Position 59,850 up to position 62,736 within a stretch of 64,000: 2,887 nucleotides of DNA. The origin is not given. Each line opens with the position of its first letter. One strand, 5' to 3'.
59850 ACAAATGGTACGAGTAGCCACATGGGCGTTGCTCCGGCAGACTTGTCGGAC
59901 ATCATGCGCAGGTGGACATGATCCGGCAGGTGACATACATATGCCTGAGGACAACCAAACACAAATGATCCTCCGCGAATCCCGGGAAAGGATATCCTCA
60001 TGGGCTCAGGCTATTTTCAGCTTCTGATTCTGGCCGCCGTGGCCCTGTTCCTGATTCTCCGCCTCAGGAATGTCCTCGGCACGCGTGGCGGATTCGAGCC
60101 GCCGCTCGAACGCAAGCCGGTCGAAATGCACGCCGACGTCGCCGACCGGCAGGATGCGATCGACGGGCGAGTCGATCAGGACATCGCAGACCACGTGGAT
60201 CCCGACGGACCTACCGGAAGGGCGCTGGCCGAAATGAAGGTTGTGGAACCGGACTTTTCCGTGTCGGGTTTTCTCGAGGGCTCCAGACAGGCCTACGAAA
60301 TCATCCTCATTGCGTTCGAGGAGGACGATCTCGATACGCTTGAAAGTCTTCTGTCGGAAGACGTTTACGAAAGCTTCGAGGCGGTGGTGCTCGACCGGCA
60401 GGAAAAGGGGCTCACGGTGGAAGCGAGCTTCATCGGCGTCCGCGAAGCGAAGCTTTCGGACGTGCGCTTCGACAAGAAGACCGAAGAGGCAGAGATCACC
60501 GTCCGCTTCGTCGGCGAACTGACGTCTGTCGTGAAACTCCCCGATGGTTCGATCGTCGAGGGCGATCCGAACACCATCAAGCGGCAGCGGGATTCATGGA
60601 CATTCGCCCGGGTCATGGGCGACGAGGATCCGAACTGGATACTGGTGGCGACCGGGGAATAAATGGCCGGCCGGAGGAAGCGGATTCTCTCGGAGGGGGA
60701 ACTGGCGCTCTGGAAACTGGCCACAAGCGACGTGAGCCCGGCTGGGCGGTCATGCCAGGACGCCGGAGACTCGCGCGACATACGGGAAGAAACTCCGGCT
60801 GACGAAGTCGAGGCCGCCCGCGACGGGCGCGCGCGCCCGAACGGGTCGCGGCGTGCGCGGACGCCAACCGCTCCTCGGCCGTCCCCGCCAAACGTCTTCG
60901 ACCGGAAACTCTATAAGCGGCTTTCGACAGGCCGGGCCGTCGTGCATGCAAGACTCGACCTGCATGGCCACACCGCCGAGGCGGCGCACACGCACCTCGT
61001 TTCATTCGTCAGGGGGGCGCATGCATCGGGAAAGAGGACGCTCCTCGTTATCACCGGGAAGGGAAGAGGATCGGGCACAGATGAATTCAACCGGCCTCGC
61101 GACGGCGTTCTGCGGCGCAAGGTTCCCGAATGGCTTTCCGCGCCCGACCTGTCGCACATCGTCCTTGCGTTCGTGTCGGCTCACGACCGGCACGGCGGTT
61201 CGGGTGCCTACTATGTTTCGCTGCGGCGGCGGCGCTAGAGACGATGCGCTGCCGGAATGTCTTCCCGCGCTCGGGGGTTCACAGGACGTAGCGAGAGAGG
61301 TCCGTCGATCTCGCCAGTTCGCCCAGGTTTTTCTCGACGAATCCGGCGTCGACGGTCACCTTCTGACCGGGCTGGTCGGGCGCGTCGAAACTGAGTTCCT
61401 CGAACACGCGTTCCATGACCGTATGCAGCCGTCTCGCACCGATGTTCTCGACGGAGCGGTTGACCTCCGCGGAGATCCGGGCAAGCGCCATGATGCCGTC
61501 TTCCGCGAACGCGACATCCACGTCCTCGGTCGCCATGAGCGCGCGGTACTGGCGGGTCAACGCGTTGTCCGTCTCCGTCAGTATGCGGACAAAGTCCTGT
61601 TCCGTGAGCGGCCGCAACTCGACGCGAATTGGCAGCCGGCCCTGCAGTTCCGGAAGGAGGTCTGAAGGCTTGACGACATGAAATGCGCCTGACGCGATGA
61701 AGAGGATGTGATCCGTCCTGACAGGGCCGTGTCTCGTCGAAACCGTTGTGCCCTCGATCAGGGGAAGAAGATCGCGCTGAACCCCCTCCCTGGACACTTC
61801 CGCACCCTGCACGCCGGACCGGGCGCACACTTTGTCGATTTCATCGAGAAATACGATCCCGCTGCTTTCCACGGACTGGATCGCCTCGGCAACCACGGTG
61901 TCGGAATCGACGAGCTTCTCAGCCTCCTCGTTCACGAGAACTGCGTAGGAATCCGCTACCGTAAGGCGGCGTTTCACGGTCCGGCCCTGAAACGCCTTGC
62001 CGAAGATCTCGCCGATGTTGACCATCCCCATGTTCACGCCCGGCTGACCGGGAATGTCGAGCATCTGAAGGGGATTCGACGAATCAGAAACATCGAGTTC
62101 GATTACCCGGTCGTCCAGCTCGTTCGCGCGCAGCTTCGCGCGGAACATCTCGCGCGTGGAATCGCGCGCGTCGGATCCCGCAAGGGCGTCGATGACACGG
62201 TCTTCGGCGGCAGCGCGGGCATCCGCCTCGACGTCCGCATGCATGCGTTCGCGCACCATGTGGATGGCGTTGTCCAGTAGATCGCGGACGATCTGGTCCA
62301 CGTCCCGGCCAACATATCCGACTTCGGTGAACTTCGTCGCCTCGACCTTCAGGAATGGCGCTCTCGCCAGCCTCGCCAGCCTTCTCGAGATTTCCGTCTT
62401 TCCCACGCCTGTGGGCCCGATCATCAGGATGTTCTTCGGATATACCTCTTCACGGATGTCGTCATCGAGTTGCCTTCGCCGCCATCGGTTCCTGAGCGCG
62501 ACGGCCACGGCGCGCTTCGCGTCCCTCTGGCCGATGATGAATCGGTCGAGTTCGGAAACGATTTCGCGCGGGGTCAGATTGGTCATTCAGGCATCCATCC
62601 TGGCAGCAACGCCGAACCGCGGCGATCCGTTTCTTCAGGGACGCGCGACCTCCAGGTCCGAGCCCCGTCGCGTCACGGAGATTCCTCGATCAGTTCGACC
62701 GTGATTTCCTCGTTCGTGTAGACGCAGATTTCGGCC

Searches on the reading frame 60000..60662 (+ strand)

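Call 52: search_protein_families(library=ncbifam, proteins=[window:60000-60662:+], max_evalue=0.00001)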
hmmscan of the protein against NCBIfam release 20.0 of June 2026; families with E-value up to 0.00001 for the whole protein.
window:60000-60662:+ (220 aa): 3 families
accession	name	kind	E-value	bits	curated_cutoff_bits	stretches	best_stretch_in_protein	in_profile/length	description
NF033779.0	Tim44_TimA_adap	subfamily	4.9e-66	222.7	80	1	6-218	1-215/215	Tim44/TimA family putative adaptor protein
NF033778.1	trans_TimA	equivalog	2.6e-32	112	200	1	7-217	1-192/198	TIM44-related membrane protein TimA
TIGR00984.1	3a0801s03tim44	subfamily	9.9e-09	34.7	552.35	1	74-211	232-368/376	mitochondrial import inner membrane, translocase subunit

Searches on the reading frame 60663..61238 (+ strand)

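Call 52: search_protein_families(library=ncbifam, proteins=[window:60663-61238:+], max_evalue=0.00001)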
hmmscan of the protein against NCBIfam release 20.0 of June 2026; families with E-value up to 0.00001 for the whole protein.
window:60663-61238:+ (191 aa): 1 family
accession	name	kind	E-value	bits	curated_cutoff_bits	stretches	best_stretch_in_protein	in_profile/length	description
NF033154.1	endonuc_SmrA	equivalog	1.9e-20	73.4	180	1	83-189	77-174/189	DNA endonuclease SmrA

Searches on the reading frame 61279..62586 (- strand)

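Call 52: search_protein_families(library=ncbifam, proteins=[window:61279-62586:-], max_evalue=0.00001)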
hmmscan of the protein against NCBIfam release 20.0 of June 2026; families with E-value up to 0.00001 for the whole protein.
window:61279-62586:- (435 aa): 8 families
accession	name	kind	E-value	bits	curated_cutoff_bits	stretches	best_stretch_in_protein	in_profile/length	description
TIGR00390.1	hslU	equivalog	6.8e-180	598.7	362.45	1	4-435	1-441/441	ATP-dependent protease ATPase subunit HslU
NF003745.1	PRK05342.1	equivalog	3.6e-63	213.9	359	3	4-111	60-170/418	ATP-dependent Clp protease ATP-binding subunit ClpX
TIGR00382.1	clpX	equivalog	3.8e-53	181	370.75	3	5-112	68-179/414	ATP-dependent protease ATP-binding subunit ClpX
TIGR01242.2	TIGR01242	subfamily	3.5e-09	36.1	500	1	50-125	148-220/362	proteasome-activating nucleotidase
NF003069.1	PRK03992.1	subfamily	1.3e-08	34.4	500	0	50-109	165-222/379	proteasome-activating nucleotidase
TIGR01241.2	FtsH_fam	equivalog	5.6e-08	32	600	1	50-144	195-284/598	ATP-dependent zinc metalloprotease FtsH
NF008004.0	PRK10733.1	equivalog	3e-07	28.8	1008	1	49-146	184-276/644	ATP-dependent zinc metalloprotease FtsH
TIGR02639.1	ClpA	equivalog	2.2e-06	26.2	993.15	0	9-91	451-528/734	ATP-dependent Clp protease ATP-binding subunit ClpA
